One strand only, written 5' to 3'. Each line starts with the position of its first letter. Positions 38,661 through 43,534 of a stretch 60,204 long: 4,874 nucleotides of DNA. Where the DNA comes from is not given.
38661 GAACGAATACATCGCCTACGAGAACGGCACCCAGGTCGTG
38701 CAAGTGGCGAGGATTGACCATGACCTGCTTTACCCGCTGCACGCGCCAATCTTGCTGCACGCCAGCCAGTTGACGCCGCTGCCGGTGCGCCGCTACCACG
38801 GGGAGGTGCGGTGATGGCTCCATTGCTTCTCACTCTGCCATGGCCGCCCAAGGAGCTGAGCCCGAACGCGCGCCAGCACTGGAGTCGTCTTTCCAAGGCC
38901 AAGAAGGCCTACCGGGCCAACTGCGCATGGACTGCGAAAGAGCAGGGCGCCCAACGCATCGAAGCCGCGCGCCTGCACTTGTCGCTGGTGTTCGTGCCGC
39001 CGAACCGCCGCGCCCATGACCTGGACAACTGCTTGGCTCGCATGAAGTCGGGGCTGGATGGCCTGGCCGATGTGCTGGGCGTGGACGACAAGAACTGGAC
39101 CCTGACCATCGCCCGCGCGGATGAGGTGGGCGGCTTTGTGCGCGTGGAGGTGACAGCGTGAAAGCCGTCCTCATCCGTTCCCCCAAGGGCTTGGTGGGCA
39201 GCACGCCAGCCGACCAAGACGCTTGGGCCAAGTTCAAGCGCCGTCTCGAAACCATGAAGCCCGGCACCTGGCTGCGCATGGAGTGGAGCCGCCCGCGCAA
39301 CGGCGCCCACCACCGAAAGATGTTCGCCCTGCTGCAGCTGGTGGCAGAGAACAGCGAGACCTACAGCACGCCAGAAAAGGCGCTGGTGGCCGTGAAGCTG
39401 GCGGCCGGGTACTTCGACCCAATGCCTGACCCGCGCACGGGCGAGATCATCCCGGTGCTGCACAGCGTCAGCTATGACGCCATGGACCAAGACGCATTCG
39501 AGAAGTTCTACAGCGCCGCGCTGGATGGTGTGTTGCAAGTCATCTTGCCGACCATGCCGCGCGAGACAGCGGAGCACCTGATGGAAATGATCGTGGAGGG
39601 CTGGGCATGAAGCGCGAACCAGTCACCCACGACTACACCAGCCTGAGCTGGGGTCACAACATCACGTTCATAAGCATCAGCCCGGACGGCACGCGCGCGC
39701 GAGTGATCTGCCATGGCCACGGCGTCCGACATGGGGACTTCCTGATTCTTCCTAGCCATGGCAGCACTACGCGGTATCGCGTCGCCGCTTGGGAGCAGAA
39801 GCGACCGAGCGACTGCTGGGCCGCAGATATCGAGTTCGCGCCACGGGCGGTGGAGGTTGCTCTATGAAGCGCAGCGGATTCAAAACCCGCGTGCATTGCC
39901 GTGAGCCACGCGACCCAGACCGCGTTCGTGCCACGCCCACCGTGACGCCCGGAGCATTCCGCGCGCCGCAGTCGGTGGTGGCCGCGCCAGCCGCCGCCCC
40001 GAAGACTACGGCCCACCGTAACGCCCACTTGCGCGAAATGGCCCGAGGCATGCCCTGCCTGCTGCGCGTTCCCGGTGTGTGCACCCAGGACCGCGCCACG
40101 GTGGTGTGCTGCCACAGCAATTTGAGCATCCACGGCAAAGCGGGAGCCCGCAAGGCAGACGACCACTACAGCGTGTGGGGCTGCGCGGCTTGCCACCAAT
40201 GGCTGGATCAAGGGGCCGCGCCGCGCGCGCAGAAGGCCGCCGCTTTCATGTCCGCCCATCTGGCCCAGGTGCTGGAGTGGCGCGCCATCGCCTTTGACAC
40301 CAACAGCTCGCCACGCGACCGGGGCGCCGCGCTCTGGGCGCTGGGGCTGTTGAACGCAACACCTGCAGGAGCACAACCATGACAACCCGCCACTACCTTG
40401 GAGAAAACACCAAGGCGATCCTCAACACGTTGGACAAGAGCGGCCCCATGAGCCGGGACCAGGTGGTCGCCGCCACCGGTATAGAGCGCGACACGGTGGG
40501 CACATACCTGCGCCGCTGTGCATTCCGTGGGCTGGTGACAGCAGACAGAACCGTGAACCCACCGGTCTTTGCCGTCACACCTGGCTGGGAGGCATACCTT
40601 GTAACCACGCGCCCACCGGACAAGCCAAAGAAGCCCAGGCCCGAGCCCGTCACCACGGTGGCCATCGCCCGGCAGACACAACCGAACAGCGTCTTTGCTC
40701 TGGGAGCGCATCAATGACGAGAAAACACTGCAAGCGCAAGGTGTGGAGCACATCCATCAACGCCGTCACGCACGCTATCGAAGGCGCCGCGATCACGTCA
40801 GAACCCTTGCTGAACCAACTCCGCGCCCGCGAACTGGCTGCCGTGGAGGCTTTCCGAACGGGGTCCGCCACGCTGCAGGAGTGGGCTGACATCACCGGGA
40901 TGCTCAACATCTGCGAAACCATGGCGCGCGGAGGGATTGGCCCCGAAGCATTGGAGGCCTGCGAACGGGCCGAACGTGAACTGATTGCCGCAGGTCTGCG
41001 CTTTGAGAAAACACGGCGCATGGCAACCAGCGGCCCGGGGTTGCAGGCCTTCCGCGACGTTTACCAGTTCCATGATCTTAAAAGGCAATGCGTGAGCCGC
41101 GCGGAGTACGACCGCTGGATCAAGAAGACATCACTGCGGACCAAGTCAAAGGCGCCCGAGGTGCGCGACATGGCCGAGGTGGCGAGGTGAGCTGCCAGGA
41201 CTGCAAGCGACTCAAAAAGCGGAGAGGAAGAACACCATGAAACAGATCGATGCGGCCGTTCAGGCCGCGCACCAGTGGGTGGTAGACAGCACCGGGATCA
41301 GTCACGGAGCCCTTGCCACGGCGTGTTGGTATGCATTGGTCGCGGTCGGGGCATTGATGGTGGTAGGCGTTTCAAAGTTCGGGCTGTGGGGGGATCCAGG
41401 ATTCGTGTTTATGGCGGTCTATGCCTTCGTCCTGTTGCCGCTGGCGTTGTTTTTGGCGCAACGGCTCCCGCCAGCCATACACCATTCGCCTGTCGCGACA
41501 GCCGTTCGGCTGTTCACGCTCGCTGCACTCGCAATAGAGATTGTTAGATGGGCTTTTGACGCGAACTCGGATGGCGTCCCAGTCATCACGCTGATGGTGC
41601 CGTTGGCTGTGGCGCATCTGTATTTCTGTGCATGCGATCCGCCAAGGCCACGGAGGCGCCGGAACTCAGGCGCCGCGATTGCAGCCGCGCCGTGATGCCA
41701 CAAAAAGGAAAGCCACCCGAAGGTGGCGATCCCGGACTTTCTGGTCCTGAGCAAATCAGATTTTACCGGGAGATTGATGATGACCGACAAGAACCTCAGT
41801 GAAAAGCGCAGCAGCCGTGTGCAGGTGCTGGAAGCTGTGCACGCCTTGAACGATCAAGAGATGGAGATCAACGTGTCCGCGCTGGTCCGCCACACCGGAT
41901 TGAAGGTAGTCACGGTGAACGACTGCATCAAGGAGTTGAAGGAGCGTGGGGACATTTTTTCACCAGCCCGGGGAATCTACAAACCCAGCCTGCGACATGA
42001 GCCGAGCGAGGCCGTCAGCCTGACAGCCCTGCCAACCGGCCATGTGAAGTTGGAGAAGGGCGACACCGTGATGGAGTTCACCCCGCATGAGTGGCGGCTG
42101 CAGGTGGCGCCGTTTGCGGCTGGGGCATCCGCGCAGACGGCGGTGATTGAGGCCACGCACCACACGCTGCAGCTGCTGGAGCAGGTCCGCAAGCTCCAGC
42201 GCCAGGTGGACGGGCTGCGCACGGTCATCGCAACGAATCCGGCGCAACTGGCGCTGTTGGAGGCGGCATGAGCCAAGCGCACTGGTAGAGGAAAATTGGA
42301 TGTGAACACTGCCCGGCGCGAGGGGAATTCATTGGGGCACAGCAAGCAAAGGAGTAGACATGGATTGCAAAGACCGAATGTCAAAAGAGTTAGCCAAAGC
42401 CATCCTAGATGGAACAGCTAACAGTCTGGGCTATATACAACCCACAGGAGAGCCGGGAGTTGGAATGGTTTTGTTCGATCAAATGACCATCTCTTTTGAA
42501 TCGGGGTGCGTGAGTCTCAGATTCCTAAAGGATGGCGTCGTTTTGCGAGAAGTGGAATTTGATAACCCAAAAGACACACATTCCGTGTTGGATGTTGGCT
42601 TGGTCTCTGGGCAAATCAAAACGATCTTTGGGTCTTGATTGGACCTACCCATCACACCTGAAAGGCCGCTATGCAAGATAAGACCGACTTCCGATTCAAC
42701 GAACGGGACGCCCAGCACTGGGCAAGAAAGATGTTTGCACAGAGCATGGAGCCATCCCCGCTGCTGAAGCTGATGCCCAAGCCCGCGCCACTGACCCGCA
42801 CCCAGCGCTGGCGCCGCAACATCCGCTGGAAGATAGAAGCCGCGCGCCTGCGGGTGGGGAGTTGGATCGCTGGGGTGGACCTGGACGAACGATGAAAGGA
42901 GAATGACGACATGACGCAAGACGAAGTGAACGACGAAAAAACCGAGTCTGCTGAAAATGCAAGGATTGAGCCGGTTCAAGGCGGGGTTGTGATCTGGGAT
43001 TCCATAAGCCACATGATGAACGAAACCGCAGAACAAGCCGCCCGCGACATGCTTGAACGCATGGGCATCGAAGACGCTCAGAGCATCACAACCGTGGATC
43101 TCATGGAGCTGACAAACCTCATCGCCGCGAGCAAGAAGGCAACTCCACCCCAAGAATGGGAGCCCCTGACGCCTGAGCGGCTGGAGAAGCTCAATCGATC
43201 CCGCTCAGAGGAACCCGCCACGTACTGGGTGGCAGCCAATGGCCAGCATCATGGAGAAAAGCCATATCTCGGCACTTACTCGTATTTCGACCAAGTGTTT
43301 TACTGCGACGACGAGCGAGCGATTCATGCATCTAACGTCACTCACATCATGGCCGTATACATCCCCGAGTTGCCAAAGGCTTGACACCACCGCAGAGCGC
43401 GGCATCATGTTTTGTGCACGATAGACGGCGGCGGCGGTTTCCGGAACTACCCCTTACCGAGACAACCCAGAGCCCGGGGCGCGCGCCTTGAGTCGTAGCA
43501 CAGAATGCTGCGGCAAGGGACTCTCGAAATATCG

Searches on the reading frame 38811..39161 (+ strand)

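Call 15: search_protein_families(library=pfam, proteins=[window:38811-39161:+], max_evalue=0.01)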
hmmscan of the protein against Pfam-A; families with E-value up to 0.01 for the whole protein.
window:38811-39161:+ (116 aa): 1 family
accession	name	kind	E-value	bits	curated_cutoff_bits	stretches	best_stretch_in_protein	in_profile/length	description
PF05866.16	RusA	-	0.0013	19.7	22.8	1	25-114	13-121/124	Endodeoxyribonuclease RusA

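Call 16: search_protein_families(library=phrogs, proteins=[window:38811-39161:+], max_evalue=0.001)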
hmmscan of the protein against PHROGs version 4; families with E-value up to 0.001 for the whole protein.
window:38811-39161:+ (116 aa): 2 families
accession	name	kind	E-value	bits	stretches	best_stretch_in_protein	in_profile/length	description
phrog_34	-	DNA, RNA and nucleotide metabolism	2.6e-25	90.5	1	1-115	71-192/259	RusA-like Holliday junction resolvase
phrog_1682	-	DNA, RNA and nucleotide metabolism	1.4e-05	25.6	1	21-107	48-130/387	RusA-like Holliday junction resolvase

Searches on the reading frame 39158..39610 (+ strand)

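Call 15: search_protein_families(library=pfam, proteins=[window:39158-39610:+], max_evalue=0.01)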
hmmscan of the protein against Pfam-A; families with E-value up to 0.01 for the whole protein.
window:39158-39610:+ (150 aa): 1 family
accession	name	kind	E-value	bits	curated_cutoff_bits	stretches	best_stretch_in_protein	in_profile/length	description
PF07105.16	DUF1367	-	4.7e-11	43.2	25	1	29-64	24-59/198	Protein of unknown function (DUF1367)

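Call 16: search_protein_families(library=phrogs, proteins=[window:39158-39610:+], max_evalue=0.001)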
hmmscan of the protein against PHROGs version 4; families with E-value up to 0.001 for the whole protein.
window:39158-39610:+ (150 aa): 1 family
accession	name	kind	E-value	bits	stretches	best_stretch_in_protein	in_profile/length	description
phrog_319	-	DNA, RNA and nucleotide metabolism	3.9e-30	105.6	1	2-144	3-157/159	NinB/ Orf homologous recombination mediator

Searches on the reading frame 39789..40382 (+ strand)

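Call 15: search_protein_families(library=pfam, proteins=[window:39789-40382:+], max_evalue=0.01)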
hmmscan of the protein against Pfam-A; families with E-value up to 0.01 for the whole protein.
window:39789-40382:+ (197 aa): 1 family
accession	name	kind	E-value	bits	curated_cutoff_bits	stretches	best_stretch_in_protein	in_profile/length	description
PF07102.17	YbcO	-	1.5e-12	47.8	29.9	1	80-144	2-65/92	Putative nuclease YbcO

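Call 16: search_protein_families(library=phrogs, proteins=[window:39789-40382:+], max_evalue=0.001)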
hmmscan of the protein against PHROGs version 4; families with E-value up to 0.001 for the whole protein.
window:39789-40382:+ (197 aa): 2 families
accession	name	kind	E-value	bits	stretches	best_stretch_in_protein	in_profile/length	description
phrog_131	-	DNA, RNA and nucleotide metabolism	2.8e-25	90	1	70-159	23-112/131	HNH endonuclease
phrog_18962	-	unknown function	2.2e-10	41.6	1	26-160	1-133/166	-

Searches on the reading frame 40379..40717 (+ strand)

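Call 15: search_protein_families(library=pfam, proteins=[window:40379-40717:+], max_evalue=0.01)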
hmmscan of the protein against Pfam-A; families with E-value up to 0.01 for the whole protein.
window:40379-40717:+ (112 aa): 2 families
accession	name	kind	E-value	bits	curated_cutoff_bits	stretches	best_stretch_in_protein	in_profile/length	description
PF08100.18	Dimerisation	-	0.0034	17.6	25.6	1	14-74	30-91/93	O-methyltransferase dimerisation domain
PF12802.13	MarR_2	-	0.0075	16.9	27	0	13-54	9-51/61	MarR family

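Call 16: search_protein_families(library=phrogs, proteins=[window:40379-40717:+], max_evalue=0.001)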
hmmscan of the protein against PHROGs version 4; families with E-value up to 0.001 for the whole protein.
window:40379-40717:+ (112 aa): 0 families

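Call 59: search_protein_families(library=ncbifam, proteins=[window:40379-40717:+], max_evalue=0.01)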
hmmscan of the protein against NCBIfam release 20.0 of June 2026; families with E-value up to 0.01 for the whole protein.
window:40379-40717:+ (112 aa): 1 family
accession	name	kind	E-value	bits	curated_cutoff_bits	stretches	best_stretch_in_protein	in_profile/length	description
NF041230.1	BagL_FevM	exception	0.0022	18.1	230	1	12-56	43-87/145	MarR family transcriptional regulator BagL/FevM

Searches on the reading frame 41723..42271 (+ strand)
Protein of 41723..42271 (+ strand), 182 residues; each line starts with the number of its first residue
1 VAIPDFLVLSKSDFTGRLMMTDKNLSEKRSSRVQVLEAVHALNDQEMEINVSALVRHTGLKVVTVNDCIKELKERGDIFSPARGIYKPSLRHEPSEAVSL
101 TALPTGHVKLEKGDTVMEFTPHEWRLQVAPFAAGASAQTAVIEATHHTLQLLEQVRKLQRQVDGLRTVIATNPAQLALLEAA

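Call 15: search_protein_families(library=pfam, proteins=[window:41723-42271:+], max_evalue=0.01)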
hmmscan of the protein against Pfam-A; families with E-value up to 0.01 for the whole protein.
window:41723-42271:+ (182 aa): 2 families
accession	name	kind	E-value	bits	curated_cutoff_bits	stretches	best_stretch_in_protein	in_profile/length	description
PF12802.13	MarR_2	-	0.0045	17.6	27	0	37-76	9-48/61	MarR family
PF06163.17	DUF977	-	0.006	17.1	22.1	1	29-86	7-65/134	Bacterial protein of unknown function (DUF977)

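Call 16: search_protein_families(library=phrogs, proteins=[window:41723-42271:+], max_evalue=0.001)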
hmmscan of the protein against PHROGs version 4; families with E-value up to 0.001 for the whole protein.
window:41723-42271:+ (182 aa): 1 family
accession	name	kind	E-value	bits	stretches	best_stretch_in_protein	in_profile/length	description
phrog_8117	-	unknown function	1.4e-24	87.4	1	23-166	6-152/166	-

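Call 19: search_dna_similar(query=window:41723-42271:+, collection=phages, mode=protein, max_rows=30, max_evalue=0.001)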
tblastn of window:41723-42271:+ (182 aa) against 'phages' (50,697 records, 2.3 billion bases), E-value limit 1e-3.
Records with a match: 39; places in all: 39; records where one place covers at least 80% of the query: 23.
Best place of each record, by identity: <60% 39.
By first word of the organism name: Pseudomonas 37; Pseudoalteromonas 1; Shewanella 1.
By host as written in the record: Pseudomonas aeruginosa 17; - 7; Pseudomonas aeruginosa PAO1 4; Pseudomonas sp. 2; Pseudomonas aeruginosa HIM-6 2; Pseudomonas aeruginosa ATCC 27853 2; Pseudoalteromonas sp. Y7 1; Pseudomonas aeruginosa ATCC 15692 (PAO1) 1; and 3 more.
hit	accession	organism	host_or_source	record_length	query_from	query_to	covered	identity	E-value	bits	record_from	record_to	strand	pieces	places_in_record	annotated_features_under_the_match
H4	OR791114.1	Pseudoalteromonas phage vB_PalP_Y7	Pseudoalteromonas sp. Y7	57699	18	181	90%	34.1%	3e-11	67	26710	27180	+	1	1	hypothetical protein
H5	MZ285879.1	Pseudomonas phage PA8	Pseudomonas aeruginosa PAO1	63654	28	178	83%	34.0%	2e-12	70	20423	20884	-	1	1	hypothetical protein (x2)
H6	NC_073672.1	Pseudomonas phage PA8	Pseudomonas aeruginosa PAO1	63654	28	178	83%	34.0%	2e-12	70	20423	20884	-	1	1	hypothetical protein (x2)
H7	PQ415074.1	Pseudomonas phage Baskent_P6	Pseudomonas aeruginosa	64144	28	178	83%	34.0%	2e-12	70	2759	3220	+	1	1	hypothetical protein (x2)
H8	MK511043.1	Pseudomonas phage vB_Pae_BR228a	Pseudomonas aeruginosa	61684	28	178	83%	33.8%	5e-12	69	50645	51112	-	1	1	hypothetical protein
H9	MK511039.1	Pseudomonas phage vB_Pae_CF24a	Pseudomonas aeruginosa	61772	28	178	83%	33.8%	5e-12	69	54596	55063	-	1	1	hypothetical protein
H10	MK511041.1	Pseudomonas phage vB_Pae_CF69a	Pseudomonas aeruginosa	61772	28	178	83%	33.8%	5e-12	69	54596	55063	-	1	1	hypothetical protein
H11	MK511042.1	Pseudomonas phage vB_Pae_CF126a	Pseudomonas aeruginosa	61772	28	178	83%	33.8%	5e-12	69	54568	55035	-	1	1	hypothetical protein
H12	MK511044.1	Pseudomonas phage vB_Pae_BR197a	Pseudomonas aeruginosa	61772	28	178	83%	33.8%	5e-12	69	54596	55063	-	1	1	hypothetical protein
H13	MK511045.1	Pseudomonas phage vB_Pae_BR208a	Pseudomonas aeruginosa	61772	28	178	83%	33.8%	5e-12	69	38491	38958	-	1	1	hypothetical protein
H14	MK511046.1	Pseudomonas phage vB_Pae_BR313a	Pseudomonas aeruginosa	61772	28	178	83%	33.8%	5e-12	69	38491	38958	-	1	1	hypothetical protein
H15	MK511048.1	Pseudomonas phage vB_Pae_BR320a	Pseudomonas aeruginosa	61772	28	178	83%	33.8%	5e-12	69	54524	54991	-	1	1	hypothetical protein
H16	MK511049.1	Pseudomonas phage vB_Pae_BR326a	Pseudomonas aeruginosa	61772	28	178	83%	33.8%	5e-12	69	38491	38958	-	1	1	hypothetical protein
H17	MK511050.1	Pseudomonas phage vB_Pae_BR150a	Pseudomonas aeruginosa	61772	28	178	83%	33.8%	5e-12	69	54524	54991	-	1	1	hypothetical protein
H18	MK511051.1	Pseudomonas phage vB_Pae_BR181a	Pseudomonas aeruginosa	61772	28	178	83%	33.8%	5e-12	69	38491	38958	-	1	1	hypothetical protein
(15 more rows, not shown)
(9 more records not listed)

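Call 28: find_homologous_proteins(query=window:41723-42271:+, max_evalue=0.001)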
Query window:41723-42271:+ (182 aa): 26 proteins with E <= 0.001 among 464 candidates.
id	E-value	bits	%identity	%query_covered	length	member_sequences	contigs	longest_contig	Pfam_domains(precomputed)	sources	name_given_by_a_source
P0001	4.6e-108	376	97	100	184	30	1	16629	-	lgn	-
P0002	6.5e-86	304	86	88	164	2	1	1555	-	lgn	-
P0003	7.3e-80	285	77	95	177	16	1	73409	-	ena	-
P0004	1.6e-77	277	81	88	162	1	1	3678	-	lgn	-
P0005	5.4e-70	252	74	88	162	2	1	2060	-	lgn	-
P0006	1.8e-69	251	73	88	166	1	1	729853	-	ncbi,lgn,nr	ncbi:MAG: hypothetical protein J7556_15015 [Acidovorax sp.]|nr:hypothetical protein [Acidovorax sp.]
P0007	7.2e-69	249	73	87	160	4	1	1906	-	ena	-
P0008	1.5e-68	248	73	88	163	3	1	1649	-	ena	-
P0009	3.3e-68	247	74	83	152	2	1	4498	-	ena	-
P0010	2.0e-66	241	66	88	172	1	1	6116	-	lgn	-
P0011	4.9e-65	236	71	88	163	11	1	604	-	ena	-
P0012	7.7e-65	236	62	93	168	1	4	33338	-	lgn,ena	-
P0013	2.0e-64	234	66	88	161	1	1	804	-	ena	-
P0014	2.5e-63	231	64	90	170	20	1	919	-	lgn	-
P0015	1.2e-62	229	63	87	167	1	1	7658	-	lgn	-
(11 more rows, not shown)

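Call 31: search_solved_structures(query=A2, max_evalue=1)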
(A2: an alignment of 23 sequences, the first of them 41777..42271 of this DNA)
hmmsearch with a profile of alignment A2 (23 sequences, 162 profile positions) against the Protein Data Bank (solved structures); distinct sequences matched with E-value up to 1: 7.
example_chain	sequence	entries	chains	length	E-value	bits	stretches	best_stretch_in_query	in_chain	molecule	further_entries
7ueb_E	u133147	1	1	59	0.011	18.5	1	22-69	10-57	PscE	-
1ci6_B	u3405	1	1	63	0.22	14.2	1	98-152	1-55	TRANSCRIPTION FACTOR C/EBP BETA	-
9f27_A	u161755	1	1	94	0.26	14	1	23-68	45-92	RPA32 subunit of the hetero-oligomeric complex involved in homologous recombination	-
5c17_A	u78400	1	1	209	0.32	13.7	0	28-59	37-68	MerB2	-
9f29_C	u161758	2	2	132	0.54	13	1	25-68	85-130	RPA32 subunit of the hetero-oligomeric complex involved in homologous recombination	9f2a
7yfu_A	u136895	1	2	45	0.56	12.9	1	124-159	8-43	Protein fantom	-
9tqb_F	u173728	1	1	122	0.87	12.3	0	108-151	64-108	SNAPIN protein homolog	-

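Call 35: predict_structure(alignment_id=A2)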
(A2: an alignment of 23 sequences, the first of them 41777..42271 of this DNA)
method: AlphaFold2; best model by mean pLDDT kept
length: 164 residues; sequences in the alignment: 23
mean_pLDDT: 82.9   pTM: 0.44
mean pLDDT of the five models: 82.9, 82.2, 80.7, 80.3, 78.3
residues with pLDDT >= 90: 68; 70-90: 70; 50-70: 17; < 50: 9
segments of 3 or more residues with pLDDT < 50: 1-9
pLDDT, mean of each block of 10 residues (from residue 1): 43 90 91 94 95 93 90 67 88 86 87 79 84 93 88 69 58
secondary structure, 60 per line:
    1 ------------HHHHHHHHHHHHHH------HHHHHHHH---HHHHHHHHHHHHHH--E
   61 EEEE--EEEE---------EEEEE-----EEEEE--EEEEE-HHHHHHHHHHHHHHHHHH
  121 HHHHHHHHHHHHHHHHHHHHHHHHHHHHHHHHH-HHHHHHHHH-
elements in order: H13-26 H33-40 H44-57 E60-64 E67-70 E80-84 E90-94 E97-101 H103-153 H155-163

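Call 39: fold_search(model_id=the predicted structure, library=pdb)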
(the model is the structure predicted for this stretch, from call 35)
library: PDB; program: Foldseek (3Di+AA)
matches with E <= 10: 1734; with E <= 0.001: 0
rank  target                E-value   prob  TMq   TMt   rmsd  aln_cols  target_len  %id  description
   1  2ma3_MODEL_1_A        3.4e-03  1.00  0.33  0.57   7.6        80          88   24  NMR solution structure of the C-terminus of the minichromosome maintenance protein MCM from Methanothermobacte (released 2014-12-31)
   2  9f27_MODEL_1_A        3.9e-03  1.00  0.30  0.48  10.7        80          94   22  Solution structure of the Pyrococcus abyssi Rpa2 winged-helix domain (released 2024-12-04)
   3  2g7u_C                4.4e-03  1.00  0.32  0.22  12.3       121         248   15  2.3 A structure of putative catechol degradative operon regulator from Rhodococcus sp. RHA1 (released 2006-04-04)
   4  8eju_A                4.6e-03  1.00  0.34  0.23   9.9       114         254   10  The crystal structure of Pseudomonas putida PcaR (released 2024-03-20)
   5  6fdn_B                4.9e-03  1.00  0.34  0.23   9.1       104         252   15  Rio2 structure (released 2019-01-30)
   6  9j8g_A                5.6e-03  1.00  0.30  0.76   2.1        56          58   18  mouse zbp1 hybrid complex (released 2025-06-25)
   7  5f7q_L                5.6e-03  0.98  0.28  0.14  10.8       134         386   12  ROK repressor Lmo0178 from Listeria monocytogenes bound to operator (released 2016-09-07)
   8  5f7q_E                6.3e-03  0.98  0.29  0.14  10.2       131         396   13  ROK repressor Lmo0178 from Listeria monocytogenes bound to operator (released 2016-09-07)
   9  5f7q_C                6.7e-03  0.99  0.28  0.14   7.4       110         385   13  ROK repressor Lmo0178 from Listeria monocytogenes bound to operator (released 2016-09-07)
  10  1j75_A                7.1e-03  1.00  0.30  0.77   2.1        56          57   18  Crystal Structure of the DNA-Binding Domain Zalpha of DLM-1 Bound to Z-DNA (released 2001-09-01)
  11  4kmf_A                7.6e-03  1.00  0.31  0.70   2.6        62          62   18  Crystal structure of Zalpha domain from Carassius auratus PKZ in complex with Z-DNA (released 2013-07-03)
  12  5c17                  7.6e-03  1.00  0.35  0.28  12.1        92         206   21  Crystal structure of the mercury-bound form of MerB2 (released 2016-02-03)
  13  9j89_A                8.0e-03  1.00  0.32  0.75   2.0        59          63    8  zbp1 nucleic acid complex (released 2025-06-25)
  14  2lnb_MODEL_1_A        8.0e-03  1.00  0.31  0.59   3.2        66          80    8  Solution NMR structure of N-terminal domain (6-74) of human ZBP1 protein, Northeast Structural Genomics Consor (released 2012-01-18)
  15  2p4w_B                8.0e-03  0.94  0.26  0.22  22.4       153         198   17  Crystal structure of heat shock regulator from Pyrococcus furiosus (released 2007-03-27)
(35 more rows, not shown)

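Call 59: search_protein_families(library=ncbifam, proteins=[window:41777-42271:+], max_evalue=0.01)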
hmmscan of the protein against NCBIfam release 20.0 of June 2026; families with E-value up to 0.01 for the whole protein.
window:41777-42271:+ (164 aa): 0 families

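Call 69: search_protein_representatives(alignment_id=A2)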
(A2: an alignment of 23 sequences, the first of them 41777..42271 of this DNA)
Query: 23 sequences, 162 profile positions. Proteins with E-value up to 0.001 (for the whole library): 359; up to 1e-10: 151; up to 1e-30: 11. The best 150 are listed.
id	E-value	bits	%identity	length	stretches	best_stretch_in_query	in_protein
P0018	1.2e-76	272.0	-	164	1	1-152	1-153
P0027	2.1e-52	193.2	-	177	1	4-160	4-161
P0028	9.2e-48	178.1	-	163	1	11-159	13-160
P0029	2.2e-39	150.9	-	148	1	1-139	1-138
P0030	3.1e-37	143.8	-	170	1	7-159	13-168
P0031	4.7e-36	140.0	-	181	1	5-139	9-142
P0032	1.3e-34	135.4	-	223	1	7-138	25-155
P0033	5.3e-34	133.4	-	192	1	3-131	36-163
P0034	7.5e-34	132.8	-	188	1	7-146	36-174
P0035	2.1e-32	128.1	-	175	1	6-159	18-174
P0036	2.8e-31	124.5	-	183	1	15-145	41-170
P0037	1.1e-29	119.4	-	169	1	4-157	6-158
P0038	4.0e-29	117.5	-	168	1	11-156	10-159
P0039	1.1e-27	112.9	-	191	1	5-154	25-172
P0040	2.3e-25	105.2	-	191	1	6-150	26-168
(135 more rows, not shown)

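Call 70: find_related_loci(query=A2, collection=viral_contigs, flank=10000)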
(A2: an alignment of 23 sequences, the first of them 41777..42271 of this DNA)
Query A2 (164 aa) in viral_contigs; peptide patterns used: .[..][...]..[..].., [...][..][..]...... (x = any residue, [..] = any of these).
27 stretches matched a pattern; 9 encode a relative of the query (tblastn E <= 1e-3); 9 distinct loci.
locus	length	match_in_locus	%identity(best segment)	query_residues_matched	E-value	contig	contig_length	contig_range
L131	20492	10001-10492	98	1-164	2e-107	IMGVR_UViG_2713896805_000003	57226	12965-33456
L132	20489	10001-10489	97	1-163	2e-105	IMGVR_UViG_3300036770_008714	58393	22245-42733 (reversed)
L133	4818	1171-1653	71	2-161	9e-76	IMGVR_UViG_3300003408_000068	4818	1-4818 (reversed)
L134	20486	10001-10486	73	2-163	5e-72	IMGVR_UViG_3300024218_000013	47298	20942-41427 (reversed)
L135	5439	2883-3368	73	2-163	5e-72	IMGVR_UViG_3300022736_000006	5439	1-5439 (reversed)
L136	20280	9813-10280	52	2-160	2e-52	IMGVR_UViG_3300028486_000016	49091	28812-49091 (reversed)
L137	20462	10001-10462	53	8-162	2e-47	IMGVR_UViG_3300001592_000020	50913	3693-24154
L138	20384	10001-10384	54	12-140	6e-36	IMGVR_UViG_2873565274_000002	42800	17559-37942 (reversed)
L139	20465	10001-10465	42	9-160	5e-35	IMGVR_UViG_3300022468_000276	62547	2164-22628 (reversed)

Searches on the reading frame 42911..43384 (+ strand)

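Call 15: search_protein_families(library=pfam, proteins=[window:42911-43384:+], max_evalue=0.01)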
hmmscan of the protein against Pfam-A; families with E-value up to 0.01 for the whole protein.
window:42911-43384:+ (157 aa): 1 family
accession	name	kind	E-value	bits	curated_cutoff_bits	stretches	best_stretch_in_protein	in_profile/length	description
PF19622.4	DUF6127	-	0.00021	21.7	27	1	32-77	3-46/63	Family of unknown function (DUF6127)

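Call 16: search_protein_families(library=phrogs, proteins=[window:42911-43384:+], max_evalue=0.001)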
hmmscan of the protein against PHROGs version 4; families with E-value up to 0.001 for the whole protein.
window:42911-43384:+ (157 aa): 0 families

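Call 59: search_protein_families(library=ncbifam, proteins=[window:42911-43384:+], max_evalue=0.01)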
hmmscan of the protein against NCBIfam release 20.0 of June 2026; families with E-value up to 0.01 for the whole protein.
window:42911-43384:+ (157 aa): 0 families
